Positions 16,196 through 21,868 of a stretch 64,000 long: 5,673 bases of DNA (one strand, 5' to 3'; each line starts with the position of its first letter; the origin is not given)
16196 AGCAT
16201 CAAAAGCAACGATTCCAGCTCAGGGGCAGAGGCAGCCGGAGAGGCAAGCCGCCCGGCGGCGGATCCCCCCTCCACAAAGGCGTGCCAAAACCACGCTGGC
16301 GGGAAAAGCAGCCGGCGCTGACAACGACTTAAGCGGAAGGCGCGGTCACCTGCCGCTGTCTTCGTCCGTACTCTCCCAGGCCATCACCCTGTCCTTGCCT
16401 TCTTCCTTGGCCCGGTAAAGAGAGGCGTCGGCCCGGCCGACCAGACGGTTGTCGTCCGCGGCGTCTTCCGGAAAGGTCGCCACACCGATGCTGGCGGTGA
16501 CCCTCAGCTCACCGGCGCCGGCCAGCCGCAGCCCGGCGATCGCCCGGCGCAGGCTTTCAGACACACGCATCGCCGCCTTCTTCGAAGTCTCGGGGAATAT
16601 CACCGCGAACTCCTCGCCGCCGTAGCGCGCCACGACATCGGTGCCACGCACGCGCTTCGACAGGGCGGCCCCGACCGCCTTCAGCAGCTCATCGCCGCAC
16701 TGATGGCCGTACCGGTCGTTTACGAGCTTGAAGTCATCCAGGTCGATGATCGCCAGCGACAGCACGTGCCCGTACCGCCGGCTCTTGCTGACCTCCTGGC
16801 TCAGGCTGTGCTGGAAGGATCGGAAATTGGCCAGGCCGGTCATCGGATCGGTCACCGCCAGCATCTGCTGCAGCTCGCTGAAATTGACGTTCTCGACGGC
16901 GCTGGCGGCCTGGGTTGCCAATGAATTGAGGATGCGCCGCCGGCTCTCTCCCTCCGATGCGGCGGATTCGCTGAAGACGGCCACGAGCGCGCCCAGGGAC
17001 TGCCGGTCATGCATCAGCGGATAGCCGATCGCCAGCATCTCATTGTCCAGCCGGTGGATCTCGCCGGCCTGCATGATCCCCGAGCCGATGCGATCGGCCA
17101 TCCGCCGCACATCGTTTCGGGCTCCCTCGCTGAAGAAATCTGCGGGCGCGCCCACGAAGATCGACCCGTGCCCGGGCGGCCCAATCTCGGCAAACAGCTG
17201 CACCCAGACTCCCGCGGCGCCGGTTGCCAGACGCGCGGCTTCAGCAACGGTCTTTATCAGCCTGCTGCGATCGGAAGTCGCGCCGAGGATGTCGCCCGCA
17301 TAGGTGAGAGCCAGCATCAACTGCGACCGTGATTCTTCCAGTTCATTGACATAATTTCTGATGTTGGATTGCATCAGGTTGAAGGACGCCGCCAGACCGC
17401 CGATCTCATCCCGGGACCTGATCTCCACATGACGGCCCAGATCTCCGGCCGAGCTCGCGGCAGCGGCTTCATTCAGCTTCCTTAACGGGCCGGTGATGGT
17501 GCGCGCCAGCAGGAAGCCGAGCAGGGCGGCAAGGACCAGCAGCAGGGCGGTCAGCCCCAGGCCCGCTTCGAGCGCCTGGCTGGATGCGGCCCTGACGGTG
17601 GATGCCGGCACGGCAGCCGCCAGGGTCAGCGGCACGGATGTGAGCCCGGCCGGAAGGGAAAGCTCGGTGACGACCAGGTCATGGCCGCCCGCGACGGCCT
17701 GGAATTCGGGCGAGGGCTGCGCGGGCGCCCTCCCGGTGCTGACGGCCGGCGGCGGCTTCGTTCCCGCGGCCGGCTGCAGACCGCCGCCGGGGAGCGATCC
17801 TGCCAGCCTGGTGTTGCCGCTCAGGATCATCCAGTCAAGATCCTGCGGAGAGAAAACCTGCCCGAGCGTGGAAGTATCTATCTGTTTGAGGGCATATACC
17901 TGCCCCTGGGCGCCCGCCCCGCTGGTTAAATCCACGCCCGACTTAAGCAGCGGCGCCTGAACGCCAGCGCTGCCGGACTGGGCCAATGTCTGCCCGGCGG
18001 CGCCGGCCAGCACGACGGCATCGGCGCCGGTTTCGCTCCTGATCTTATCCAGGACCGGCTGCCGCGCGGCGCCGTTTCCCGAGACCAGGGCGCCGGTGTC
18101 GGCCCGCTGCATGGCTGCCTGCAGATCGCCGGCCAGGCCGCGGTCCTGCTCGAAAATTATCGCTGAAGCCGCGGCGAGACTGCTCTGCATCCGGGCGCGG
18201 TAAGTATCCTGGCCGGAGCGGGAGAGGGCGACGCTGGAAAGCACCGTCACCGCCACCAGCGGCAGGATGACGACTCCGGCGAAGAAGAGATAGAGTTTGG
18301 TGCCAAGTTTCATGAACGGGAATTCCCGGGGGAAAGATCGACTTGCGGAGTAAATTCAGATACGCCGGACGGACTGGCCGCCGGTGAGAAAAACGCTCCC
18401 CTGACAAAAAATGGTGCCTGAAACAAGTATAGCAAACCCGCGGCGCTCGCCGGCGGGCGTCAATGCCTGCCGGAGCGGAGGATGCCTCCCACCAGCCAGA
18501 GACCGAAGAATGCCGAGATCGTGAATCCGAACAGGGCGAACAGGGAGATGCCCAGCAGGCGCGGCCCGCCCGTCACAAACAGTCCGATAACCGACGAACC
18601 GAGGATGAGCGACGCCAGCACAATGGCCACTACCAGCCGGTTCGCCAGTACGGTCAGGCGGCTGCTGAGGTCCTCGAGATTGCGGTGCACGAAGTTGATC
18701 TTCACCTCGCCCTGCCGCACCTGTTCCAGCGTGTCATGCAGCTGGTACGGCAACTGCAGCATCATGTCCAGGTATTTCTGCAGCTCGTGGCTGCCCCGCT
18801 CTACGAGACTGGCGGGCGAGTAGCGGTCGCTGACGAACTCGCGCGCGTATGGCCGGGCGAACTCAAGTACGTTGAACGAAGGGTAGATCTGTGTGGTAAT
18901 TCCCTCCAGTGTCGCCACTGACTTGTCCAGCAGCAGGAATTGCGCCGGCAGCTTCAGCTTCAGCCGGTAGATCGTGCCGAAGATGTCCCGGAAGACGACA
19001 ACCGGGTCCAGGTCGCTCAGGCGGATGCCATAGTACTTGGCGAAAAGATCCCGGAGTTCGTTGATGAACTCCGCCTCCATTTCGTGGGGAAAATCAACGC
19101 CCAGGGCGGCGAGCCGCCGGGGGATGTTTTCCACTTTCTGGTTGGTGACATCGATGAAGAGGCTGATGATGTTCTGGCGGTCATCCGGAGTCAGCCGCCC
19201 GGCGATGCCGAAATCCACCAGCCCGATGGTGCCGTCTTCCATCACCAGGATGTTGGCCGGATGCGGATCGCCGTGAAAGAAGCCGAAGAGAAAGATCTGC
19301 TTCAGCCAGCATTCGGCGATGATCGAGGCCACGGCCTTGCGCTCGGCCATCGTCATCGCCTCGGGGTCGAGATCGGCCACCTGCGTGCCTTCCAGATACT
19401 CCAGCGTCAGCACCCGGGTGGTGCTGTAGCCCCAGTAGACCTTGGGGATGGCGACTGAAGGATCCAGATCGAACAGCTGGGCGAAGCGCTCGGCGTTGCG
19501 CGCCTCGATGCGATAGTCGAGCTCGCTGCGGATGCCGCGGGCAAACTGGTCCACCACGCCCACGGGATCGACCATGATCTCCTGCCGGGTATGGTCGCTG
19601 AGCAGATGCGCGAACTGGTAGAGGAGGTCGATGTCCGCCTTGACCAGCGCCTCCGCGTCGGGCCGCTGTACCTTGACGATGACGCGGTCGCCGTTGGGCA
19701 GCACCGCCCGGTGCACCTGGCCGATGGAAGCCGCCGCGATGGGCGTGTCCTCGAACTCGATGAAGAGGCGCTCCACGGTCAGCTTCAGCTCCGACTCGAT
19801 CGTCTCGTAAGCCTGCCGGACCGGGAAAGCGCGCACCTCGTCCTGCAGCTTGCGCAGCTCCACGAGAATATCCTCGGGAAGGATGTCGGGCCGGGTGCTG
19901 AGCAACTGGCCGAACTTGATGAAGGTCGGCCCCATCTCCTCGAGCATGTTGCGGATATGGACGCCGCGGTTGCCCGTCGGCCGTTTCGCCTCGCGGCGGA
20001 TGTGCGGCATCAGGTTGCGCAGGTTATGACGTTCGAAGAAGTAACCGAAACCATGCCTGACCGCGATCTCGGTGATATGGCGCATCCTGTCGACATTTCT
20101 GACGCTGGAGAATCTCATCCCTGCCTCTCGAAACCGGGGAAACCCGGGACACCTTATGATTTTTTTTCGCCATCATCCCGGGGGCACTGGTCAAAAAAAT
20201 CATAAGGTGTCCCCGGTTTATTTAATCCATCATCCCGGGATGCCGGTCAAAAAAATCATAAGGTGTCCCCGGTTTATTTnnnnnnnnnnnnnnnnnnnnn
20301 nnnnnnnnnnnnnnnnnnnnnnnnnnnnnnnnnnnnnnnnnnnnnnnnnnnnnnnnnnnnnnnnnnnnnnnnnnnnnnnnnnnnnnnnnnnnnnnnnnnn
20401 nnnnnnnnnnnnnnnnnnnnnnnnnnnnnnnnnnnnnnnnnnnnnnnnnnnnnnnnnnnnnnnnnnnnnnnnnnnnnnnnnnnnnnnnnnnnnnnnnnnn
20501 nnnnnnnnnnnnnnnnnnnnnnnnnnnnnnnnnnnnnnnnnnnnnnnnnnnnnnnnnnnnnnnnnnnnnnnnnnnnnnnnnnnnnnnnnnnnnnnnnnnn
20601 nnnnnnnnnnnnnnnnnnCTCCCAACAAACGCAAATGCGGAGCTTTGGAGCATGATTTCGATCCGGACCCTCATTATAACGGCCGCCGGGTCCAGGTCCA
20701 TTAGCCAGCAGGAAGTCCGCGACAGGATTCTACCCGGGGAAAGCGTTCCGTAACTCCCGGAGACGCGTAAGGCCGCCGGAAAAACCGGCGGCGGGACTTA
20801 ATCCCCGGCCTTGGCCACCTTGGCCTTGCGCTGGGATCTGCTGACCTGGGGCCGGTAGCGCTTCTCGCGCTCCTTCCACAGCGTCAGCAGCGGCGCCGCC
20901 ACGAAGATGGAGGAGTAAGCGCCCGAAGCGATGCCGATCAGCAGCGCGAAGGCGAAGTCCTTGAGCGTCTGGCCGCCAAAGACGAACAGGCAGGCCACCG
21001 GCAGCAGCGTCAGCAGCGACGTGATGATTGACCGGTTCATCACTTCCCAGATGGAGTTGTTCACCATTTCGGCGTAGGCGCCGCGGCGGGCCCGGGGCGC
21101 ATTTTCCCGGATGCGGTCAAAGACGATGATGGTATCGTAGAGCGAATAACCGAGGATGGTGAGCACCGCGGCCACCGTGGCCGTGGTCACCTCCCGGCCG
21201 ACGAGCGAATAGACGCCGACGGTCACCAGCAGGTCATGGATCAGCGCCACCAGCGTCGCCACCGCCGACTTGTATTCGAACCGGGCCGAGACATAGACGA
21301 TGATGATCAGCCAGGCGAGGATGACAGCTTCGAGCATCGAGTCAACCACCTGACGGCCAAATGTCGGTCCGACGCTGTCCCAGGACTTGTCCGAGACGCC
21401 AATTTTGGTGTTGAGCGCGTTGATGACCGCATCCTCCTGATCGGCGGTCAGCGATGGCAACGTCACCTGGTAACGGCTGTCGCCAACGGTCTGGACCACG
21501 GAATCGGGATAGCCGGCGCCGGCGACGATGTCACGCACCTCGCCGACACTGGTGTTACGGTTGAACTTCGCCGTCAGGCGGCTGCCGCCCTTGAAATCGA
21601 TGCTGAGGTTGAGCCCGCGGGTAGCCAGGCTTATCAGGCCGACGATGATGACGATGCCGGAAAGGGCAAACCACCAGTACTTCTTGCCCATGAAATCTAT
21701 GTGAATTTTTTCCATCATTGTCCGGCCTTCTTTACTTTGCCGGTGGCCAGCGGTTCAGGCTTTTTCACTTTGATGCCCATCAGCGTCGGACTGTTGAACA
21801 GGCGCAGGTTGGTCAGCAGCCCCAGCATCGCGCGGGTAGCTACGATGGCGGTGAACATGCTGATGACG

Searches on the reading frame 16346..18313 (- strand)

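Call 20: search_protein_families(library=pfam, proteins=[window:16346-18313:-], max_evalue=0.00001)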
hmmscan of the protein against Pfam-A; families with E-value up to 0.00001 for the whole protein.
window:16346-18313:- (655 aa): 2 families
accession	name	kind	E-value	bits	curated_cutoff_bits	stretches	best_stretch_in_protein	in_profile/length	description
PF00990.26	GGDEF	-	1.8e-45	155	23.8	1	486-642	1-161/161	Diguanylate cyclase, GGDEF domain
PF00672.30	HAMP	-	3.7e-15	56.4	25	1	268-319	1-52/53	HAMP domain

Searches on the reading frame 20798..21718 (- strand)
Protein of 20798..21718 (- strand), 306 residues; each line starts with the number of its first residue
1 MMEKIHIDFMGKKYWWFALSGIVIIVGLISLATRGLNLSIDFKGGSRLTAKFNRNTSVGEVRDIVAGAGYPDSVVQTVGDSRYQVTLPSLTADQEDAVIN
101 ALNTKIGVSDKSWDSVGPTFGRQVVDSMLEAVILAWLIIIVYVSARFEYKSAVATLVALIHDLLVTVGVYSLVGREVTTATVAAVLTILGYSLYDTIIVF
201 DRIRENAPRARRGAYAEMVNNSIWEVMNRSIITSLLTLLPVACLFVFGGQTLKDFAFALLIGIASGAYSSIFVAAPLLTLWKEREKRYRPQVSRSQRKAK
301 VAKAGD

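Call 21: search_protein_families(library=pfam, proteins=[window:20798-21718:-], max_evalue=0.00001)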
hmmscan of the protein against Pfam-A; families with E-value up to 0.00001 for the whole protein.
window:20798-21718:- (306 aa): 2 families
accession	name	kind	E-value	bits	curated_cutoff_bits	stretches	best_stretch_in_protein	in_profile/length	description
PF02355.23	SecD_SecF_C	-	6.3e-61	205.5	20.5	1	107-283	12-188/189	Protein export membrane protein SecD/SecF, C-terminal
PF07549.19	Sec_GG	-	6.2e-09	35.5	20.3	1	29-53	1-25/28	SecD/SecF GG Motif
